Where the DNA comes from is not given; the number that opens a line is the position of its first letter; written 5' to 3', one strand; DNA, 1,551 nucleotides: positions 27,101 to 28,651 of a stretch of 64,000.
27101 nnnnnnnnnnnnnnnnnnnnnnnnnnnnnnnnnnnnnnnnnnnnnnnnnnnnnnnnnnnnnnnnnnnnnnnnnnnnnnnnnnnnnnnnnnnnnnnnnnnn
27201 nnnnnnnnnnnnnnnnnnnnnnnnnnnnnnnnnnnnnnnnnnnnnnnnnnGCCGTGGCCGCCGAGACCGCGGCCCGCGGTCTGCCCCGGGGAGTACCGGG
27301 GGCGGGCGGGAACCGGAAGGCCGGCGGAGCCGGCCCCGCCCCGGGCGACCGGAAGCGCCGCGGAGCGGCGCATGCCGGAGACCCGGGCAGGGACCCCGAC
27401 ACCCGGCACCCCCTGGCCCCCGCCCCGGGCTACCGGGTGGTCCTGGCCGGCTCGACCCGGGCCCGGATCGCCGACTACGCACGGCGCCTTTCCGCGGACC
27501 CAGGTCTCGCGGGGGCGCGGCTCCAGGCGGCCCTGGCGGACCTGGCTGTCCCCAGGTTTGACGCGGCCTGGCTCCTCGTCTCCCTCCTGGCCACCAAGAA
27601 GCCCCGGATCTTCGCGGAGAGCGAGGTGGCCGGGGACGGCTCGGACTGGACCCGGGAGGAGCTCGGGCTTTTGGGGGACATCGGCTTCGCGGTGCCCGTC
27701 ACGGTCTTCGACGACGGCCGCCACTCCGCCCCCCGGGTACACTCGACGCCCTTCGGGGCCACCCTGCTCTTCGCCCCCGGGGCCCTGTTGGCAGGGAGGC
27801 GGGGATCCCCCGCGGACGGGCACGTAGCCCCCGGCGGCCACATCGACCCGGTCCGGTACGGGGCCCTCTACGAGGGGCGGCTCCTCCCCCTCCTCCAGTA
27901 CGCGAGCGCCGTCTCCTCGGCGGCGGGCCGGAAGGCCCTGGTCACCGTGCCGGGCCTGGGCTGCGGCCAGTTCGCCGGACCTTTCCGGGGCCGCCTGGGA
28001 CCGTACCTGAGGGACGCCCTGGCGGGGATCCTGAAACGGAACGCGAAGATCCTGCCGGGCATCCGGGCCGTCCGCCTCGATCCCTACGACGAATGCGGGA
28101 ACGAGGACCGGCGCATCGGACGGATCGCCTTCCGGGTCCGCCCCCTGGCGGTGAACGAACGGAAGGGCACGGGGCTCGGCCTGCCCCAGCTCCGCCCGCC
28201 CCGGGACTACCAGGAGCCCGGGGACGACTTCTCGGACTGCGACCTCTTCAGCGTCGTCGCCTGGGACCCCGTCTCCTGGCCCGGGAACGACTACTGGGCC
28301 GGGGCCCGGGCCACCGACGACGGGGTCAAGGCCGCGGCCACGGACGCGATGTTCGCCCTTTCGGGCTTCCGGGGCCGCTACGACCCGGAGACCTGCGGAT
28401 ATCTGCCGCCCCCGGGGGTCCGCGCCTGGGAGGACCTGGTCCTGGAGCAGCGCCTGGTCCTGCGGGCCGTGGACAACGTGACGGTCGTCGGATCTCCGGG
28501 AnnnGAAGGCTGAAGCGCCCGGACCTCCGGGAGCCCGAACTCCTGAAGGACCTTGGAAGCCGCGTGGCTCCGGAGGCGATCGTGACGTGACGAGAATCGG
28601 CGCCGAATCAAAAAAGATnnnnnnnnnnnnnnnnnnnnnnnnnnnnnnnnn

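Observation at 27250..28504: About 400-aa uncharacterized domain fused C-terminally to an ADP-ribosylglycohydrolase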

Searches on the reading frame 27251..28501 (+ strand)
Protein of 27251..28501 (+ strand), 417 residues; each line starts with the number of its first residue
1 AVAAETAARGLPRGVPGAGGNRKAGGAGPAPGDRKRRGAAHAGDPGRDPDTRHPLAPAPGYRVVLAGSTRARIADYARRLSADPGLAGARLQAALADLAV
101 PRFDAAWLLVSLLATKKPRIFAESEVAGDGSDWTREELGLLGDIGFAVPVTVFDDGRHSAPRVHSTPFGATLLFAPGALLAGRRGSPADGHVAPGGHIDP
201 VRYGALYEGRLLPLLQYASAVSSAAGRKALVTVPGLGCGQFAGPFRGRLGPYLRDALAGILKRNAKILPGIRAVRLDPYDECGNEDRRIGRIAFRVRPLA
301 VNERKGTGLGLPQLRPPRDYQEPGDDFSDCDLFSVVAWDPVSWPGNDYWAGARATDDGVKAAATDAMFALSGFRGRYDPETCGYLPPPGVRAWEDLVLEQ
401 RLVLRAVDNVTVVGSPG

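Call 3: search_protein_families(library=pfam, proteins=[window:27251-28501:+], max_evalue=0.1)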
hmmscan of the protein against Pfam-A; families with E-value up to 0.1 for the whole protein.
window:27251-28501:+ (417 aa): 1 family
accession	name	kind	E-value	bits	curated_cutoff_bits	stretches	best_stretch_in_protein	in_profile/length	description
PF24754.1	MavL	-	1.6e-105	353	27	1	61-387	1-322/325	Macrodomain effector MavL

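Call 4: search_protein_families(library=ncbifam, proteins=[window:27251-28501:+], max_evalue=0.1)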
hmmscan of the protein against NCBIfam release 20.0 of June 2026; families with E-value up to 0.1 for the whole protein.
window:27251-28501:+ (417 aa): 0 families

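Call 5: search_solved_structures(query=window:27401-28501:+, max_evalue=0.01, show_alignments=2)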
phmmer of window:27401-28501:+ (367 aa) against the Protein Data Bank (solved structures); distinct sequences matched with E-value up to 0.01: 6.
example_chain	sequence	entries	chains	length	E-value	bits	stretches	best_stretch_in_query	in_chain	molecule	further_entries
8dmr_A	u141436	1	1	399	1e-63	218.7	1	10-339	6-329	MavL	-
8dmp_A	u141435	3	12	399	1e-63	218.7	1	10-339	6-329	MavL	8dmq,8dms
8xep_A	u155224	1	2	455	1.2e-63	218.4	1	10-339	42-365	Type IV effector MavL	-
6omi_A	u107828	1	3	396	1.6e-63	218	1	10-339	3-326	MavL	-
8ipw_A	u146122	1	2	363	1.8e-63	217.9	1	11-339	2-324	MavL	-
8ipj_A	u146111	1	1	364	1.9e-62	214.4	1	11-339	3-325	MavL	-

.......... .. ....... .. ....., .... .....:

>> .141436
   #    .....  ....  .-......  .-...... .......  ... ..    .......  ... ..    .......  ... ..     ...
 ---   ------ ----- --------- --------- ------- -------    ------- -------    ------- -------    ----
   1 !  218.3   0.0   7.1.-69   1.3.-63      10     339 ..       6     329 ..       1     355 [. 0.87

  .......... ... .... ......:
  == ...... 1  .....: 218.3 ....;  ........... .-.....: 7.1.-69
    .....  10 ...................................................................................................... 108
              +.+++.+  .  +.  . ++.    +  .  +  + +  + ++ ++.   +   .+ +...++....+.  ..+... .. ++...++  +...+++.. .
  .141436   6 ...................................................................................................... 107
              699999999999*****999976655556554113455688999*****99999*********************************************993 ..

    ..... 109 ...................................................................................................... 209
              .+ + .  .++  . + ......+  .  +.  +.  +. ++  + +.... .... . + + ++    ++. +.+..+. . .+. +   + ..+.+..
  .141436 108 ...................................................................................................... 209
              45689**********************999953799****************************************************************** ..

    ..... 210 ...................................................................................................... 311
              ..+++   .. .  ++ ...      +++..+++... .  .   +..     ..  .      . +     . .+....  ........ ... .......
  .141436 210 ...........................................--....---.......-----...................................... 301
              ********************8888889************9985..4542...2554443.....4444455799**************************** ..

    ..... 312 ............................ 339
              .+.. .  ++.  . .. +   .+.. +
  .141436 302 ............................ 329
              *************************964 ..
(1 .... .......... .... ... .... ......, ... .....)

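Call 28: find_homologous_proteins(query=window:27401-28501:+, max_evalue=0.00001)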
Query window:27401-28501:+ (367 aa): 1270 proteins with E <= 0.00001 among 8000 candidates; the best 120 are listed.
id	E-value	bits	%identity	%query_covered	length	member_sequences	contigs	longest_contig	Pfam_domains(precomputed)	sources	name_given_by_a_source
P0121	1.1e-164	566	79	86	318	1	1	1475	PF24754.2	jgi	jgi:hypothetical protein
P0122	4.9e-122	426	58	96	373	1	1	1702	PF24754.2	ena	-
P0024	3.4e-114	400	56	98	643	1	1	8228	PF24754.2,PF03747.20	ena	-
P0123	4.2e-112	393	54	97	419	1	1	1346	PF24754.2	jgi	jgi:hypothetical protein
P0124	1.4e-111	391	53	95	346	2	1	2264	PF24754.2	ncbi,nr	ncbi:MAG: hypothetical protein HN368_02645 [Spirochaetales bacterium]|nr:hypothetical protein [Spiro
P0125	2.0e-110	387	54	97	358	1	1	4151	PF24754.2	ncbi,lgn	-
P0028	8.9e-110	385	56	93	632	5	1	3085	PF24754.2,PF03747.20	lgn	-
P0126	1.8e-108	381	54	96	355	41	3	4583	PF24754.2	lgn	-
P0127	2.4e-108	380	55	97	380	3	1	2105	PF24754.2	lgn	-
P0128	9.8e-108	378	52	97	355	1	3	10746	PF24754.2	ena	-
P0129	2.0e-107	377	59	82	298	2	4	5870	PF24754.2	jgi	jgi:hypothetical protein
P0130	3.5e-107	377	53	96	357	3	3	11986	PF24754.2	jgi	jgi:hypothetical protein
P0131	3.9e-107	376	53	94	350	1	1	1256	PF24754.2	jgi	jgi:hypothetical protein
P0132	8.9e-107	375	53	96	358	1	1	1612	PF24754.2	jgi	jgi:hypothetical protein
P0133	9.6e-107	375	52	98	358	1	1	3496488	PF24754.2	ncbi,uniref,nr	ncbi:hypothetical protein [Sulfuriroseicoccus oceanibius]|uniref:Macrodomain effector MavL domain-co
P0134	1.0e-106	375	55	90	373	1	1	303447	PF24754.2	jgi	jgi:hypothetical protein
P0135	1.1e-106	375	52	96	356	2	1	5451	PF24754.2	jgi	-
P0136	1.4e-106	375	52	96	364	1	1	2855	PF24754.2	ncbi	-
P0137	1.5e-106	375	57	93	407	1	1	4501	PF24754.2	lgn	-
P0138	1.6e-106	374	52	96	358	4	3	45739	PF24754.2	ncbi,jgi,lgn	jgi:hypothetical protein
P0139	1.9e-106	374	55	97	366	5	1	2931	PF24754.2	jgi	jgi:hypothetical protein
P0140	2.2e-106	374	57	94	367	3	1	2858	PF24754.2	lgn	-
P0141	2.4e-106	374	53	96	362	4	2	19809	PF24754.2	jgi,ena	jgi:hypothetical protein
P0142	2.5e-106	374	52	97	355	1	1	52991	PF24754.2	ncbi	-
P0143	2.5e-106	374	52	96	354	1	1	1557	PF24754.2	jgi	-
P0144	2.6e-106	374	52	96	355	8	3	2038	PF24754.2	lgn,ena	-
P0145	2.9e-106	374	54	94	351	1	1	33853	PF24754.2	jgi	jgi:hypothetical protein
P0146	4.0e-106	373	53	97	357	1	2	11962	PF24754.2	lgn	-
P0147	8.2e-106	372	53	97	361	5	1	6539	PF24754.2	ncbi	-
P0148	1.0e-105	372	53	97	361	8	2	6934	PF24754.2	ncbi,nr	ncbi:MAG: hypothetical protein K9L82_18435 [Chromatiaceae bacterium]|nr:hypothetical protein [Chroma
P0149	1.7e-105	371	53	96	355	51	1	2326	PF24754.2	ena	-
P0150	2.0e-105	371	51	97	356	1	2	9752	PF24754.2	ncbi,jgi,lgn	jgi:hypothetical protein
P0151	3.5e-105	370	54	96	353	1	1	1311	PF24754.2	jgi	jgi:hypothetical protein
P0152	5.3e-105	369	53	96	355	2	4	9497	PF24754.2,PF16062.11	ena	-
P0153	1.1e-104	368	51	97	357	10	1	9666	PF24754.2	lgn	-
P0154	1.3e-104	368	53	96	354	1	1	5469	PF24754.2,PF16062.11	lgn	-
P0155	1.6e-104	368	53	97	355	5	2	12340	PF24754.2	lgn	-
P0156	1.9e-104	368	53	94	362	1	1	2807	PF24754.2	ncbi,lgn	-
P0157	2.3e-104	367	54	89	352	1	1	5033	PF24754.2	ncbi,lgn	-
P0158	2.5e-104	367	52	98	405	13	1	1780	PF24754.2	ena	-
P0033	2.7e-104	367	53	99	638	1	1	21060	PF24754.2,PF03747.20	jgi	jgi:ADP-ribosylglycohydrolase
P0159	3.0e-104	367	52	96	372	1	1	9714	PF24754.2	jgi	-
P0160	3.9e-104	367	51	97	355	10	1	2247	PF24754.2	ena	-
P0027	4.0e-104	367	60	86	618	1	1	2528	PF24754.2,PF03747.20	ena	-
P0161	4.2e-104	366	50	95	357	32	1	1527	PF24754.2,PF16062.11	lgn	-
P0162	5.3e-104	366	53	94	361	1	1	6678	PF24754.2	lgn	-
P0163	5.5e-104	366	54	93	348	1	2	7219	PF24754.2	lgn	-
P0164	6.9e-104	366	53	97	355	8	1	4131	PF24754.2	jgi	-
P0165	8.6e-104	365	51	96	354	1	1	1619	PF24754.2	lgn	-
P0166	1.0e-103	365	51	96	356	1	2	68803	PF24754.2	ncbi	-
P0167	1.1e-103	365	51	97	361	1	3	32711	PF24754.2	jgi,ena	-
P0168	1.1e-103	365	58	83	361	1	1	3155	PF24754.2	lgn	-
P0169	1.3e-103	365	52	96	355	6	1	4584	PF24754.2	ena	-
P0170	1.5e-103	365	54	90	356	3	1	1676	PF24754.2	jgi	jgi:hypothetical protein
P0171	1.7e-103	364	53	97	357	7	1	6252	PF24754.2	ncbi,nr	ncbi:MAG: hypothetical protein BWY66_00311 [bacterium ADurb.Bin374]|nr:MAG: hypothetical protein BWY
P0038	2.5e-103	364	52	96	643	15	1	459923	PF24754.2,PF03747.20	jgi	jgi:ADP-ribosylglycohydrolase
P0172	2.6e-103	364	52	96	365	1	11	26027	PF24754.2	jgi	jgi:hypothetical protein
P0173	2.8e-103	364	51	97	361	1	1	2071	PF24754.2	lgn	-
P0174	3.0e-103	364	52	96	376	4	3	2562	PF24754.2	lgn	-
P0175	4.2e-103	363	51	96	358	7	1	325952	PF24754.2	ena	-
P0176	4.5e-103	363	52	96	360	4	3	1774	PF24754.2,PF16062.11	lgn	-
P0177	4.9e-103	363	49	97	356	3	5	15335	PF24754.2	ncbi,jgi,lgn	jgi:hypothetical protein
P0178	5.2e-103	363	52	96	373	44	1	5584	PF24754.2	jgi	jgi:hypothetical protein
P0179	5.4e-103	363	50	96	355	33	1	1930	PF24754.2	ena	-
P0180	5.4e-103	363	52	97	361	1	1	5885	PF24754.2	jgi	jgi:hypothetical protein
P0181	5.6e-103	363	52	96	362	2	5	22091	PF24754.2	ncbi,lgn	-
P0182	6.1e-103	363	51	98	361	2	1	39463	PF24754.2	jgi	-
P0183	7.8e-103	362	51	94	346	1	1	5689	PF24754.2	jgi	jgi:hypothetical protein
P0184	8.5e-103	362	50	97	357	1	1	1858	PF24754.2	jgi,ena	-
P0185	1.3e-102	362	52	96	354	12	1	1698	PF24754.2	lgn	-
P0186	1.3e-102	362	52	94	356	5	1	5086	PF24754.2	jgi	-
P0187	1.5e-102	361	52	99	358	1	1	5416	PF24754.2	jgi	jgi:hypothetical protein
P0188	1.7e-102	361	52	96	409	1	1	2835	PF24754.2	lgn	-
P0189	1.8e-102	361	52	92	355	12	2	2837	PF24754.2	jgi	jgi:hypothetical protein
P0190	2.0e-102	361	51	96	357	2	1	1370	PF24754.2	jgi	jgi:hypothetical protein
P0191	2.3e-102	361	50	94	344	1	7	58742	PF24754.2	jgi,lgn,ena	-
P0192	2.7e-102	361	50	95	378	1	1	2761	PF24754.2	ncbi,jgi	jgi:hypothetical protein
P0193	3.2e-102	360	56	92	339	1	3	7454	PF24754.2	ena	-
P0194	3.6e-102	360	51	96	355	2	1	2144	PF24754.2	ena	-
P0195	3.8e-102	360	50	96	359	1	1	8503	PF24754.2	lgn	-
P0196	4.1e-102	360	54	93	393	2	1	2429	PF24754.2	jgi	jgi:hypothetical protein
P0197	4.8e-102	360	52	95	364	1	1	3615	PF24754.2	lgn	-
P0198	5.3e-102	360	53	92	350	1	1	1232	PF24754.2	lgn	-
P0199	5.3e-102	360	51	96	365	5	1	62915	PF24754.2,PF16062.11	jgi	jgi:hypothetical protein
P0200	5.3e-102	360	50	93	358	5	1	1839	PF24754.2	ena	-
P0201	5.4e-102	360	50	95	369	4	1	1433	PF24754.2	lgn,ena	-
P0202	5.6e-102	359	52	96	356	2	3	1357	PF24754.2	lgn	-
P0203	5.9e-102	359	51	95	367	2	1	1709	PF24754.2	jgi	-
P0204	6.5e-102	359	53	93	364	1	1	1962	PF24754.2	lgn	-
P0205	6.9e-102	359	53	92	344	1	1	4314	PF24754.2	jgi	-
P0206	7.9e-102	359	51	94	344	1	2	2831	PF24754.2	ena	-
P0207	8.3e-102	359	51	94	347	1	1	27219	PF24754.2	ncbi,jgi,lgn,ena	ncbi:MAG: hypothetical protein WCS43_05785 [Verrucomicrobiota bacterium]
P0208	8.5e-102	359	52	95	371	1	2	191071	PF24754.2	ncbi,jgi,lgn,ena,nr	ncbi:MAG: hypothetical protein OEZ68_01885 [Gammaproteobacteria bacterium]|nr:hypothetical protein [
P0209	9.3e-102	359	50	94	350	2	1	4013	PF24754.2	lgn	-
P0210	1.0e-101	359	52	94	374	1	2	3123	PF24754.2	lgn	-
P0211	1.1e-101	359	50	96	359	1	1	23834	PF24754.2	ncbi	-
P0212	1.3e-101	358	51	93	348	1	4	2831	PF24754.2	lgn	-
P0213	1.3e-101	358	53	94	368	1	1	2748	PF24754.2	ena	-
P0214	1.3e-101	358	51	97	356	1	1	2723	PF24754.2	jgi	-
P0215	1.4e-101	358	52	96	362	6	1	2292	PF24754.2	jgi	-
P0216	1.4e-101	358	51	97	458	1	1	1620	PF24754.2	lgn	-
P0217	1.4e-101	358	50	94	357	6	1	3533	PF24754.2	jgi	jgi:hypothetical protein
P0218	1.5e-101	358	52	92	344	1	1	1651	PF24754.2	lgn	-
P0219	1.9e-101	358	51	94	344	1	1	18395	PF24754.2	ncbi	-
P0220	2.3e-101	357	54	92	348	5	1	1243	PF24754.2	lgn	-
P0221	2.3e-101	357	51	97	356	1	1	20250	PF24754.2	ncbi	ncbi:MAG: hypothetical protein ACU85E_10265 [Gammaproteobacteria bacterium]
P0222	2.4e-101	357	50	94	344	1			PF24754.2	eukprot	eukprot:g4139.t1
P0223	2.4e-101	357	52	92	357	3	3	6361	PF24754.2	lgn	-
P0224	3.0e-101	357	49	97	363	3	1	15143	PF24754.2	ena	-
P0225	3.1e-101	357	52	96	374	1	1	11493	PF24754.2,PF16062.11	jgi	jgi:hypothetical protein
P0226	3.3e-101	357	52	92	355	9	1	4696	PF24754.2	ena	-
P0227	3.3e-101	357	52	97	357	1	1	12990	PF24754.2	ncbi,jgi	jgi:hypothetical protein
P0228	3.4e-101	357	56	89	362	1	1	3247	PF24754.2,PF16062.11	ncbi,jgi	jgi:hypothetical protein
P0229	3.4e-101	357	51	96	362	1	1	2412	PF24754.2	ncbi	-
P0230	3.6e-101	357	51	97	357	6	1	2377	PF24754.2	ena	-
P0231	3.9e-101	357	52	93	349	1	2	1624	PF24754.2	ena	-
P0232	3.9e-101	357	51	93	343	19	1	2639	PF24754.2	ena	-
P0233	4.4e-101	357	52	94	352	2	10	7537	PF24754.2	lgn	-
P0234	4.5e-101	357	50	96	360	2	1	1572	PF24754.2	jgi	-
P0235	4.5e-101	356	50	94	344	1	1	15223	PF24754.2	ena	-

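Call 29: find_encoding_contigs(protein=P0133, flank=6000, max_places=1)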
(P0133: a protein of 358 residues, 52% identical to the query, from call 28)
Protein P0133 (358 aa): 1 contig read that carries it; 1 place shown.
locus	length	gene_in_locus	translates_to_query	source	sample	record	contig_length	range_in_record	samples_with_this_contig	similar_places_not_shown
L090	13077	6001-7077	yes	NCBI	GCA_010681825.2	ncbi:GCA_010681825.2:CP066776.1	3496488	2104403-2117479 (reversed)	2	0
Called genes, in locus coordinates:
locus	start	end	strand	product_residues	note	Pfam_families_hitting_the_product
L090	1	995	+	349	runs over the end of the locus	PF12127:FloA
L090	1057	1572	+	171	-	-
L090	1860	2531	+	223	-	PF21948:LplA-B_cat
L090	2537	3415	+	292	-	PF01571:GCV_T (faint)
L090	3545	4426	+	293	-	PF00160:Pro_isomerase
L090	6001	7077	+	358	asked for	PF24754:MavL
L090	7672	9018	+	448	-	PF13091:PLDc_2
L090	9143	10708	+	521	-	PF12161:HsdM_N, PF02384:N6_Mtase, PF05175:MTS (weak), PF07669:Eco57I (faint)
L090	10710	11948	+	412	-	PF01420:Methylase_S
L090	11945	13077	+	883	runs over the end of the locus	PF07693:KAP_NTPase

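Call 30: find_encoding_contigs(protein=P0175, flank=6000, max_places=1)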
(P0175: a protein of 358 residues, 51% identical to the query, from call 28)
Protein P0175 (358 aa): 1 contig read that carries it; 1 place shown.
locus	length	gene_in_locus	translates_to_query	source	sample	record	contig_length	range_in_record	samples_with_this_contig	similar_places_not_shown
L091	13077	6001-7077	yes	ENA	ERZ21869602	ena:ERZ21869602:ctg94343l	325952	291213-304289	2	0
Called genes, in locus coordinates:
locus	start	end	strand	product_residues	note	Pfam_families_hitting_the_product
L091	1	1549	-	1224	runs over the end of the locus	PF04257:RecC_N, PF27451:RecC_4th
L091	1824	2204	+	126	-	PF05168:HEPN (weak)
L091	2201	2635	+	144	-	-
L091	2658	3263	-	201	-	PF00702:Hydrolase, PF13419:HAD_2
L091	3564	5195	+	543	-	PF12450:vWF_A, PF00092:VWA, PF13519:VWA_2, PF12034:YfbK_C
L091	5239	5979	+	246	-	PF01694:Rhomboid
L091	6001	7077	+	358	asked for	PF24754:MavL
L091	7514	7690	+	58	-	-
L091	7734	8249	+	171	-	-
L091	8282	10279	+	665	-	PF13676:TIR_2, PF18163:LD_cluster2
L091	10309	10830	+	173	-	-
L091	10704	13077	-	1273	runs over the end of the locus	PF13676:TIR_2, PF24817:WD40_WDHD1_1st, PF25173:Beta-prop_WDR3_1st (faint), PF23393:Beta-prop_WDR90_POC16_2nd (faint), PF23381:Beta-prop_IFT122_1st, PF23414:Beta-prop_EML_2, PF25174:Beta-prop_THOC3, PF25175:Beta-prop_WDR5 (weak), +1 more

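Call 31: find_encoding_contigs(protein=P0208, flank=6000, max_places=1)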
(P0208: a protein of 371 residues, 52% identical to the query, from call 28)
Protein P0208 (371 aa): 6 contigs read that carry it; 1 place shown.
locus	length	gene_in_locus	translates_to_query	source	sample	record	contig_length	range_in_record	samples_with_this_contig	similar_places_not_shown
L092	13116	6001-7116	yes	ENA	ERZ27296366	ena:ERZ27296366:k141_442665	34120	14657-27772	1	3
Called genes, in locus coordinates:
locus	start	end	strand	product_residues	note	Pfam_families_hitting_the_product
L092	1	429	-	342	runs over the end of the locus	PF12281:NTP_transf_8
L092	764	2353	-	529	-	PF00005:ABC_tran, PF02463:SMC_N (faint), PF13175:AAA_15 (faint), PF00910:RNA_helicase (faint), PF05729:NACHT (faint), PF13173:AAA_14 (faint), PF12848:ABC_tran_Xtn, PF00005:ABC_tran, +2 more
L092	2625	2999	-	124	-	PF00072:Response_reg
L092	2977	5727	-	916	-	PF00672:HAMP, PF00989:PAS, PF13188:PAS_8 (weak), PF13426:PAS_9, PF00989:PAS, PF13426:PAS_9, PF00512:HisKA, PF02518:HATPase_c, +2 more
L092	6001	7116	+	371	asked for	PF24754:MavL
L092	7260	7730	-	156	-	PF07883:Cupin_2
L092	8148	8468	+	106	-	-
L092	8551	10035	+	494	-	PF02696:SelO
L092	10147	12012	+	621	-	PF00989:PAS, PF13188:PAS_8 (weak), PF13426:PAS_9, PF00512:HisKA, PF02518:HATPase_c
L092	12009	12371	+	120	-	PF00072:Response_reg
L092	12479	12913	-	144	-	-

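Call 54: search_protein_representatives(protein=window:27401-28501:+)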
Query: 367 residues. Proteins with E-value up to 0.001 (for the whole library): 524; up to 1e-10: 410; up to 1e-30: 199. The best 150 are listed.
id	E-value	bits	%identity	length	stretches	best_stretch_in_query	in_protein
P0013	1.0e-136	472.2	65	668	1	2-356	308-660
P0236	1.4e-99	349.9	51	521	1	8-362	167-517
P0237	9.5e-99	347.2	52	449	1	11-360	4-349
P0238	7.7e-93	327.7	53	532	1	10-348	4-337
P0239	7.9e-93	327.7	41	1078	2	6-353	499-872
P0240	3.7e-92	325.5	48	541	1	12-346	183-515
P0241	7.7e-91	321.1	53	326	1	58-364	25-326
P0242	9.5e-90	317.5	47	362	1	9-362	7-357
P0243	4.4e-88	312.1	45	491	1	10-354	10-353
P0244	7.8e-88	311.2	49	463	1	11-349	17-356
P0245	2.4e-86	306.3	49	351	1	35-364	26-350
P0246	6.0e-85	301.7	51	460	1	17-352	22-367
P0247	6.0e-85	301.7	48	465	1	4-353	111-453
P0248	1.8e-84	300.2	46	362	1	9-356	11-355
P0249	6.2e-83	295.1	47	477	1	10-348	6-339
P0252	1.8e-80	287.0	45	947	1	6-356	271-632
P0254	8.3e-80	284.8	44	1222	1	8-364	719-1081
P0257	5.0e-78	279.0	48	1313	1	6-339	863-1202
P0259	8.0e-77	275.0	43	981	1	8-365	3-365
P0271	2.5e-70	253.6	43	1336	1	10-352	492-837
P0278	2.1e-66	240.7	39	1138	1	11-364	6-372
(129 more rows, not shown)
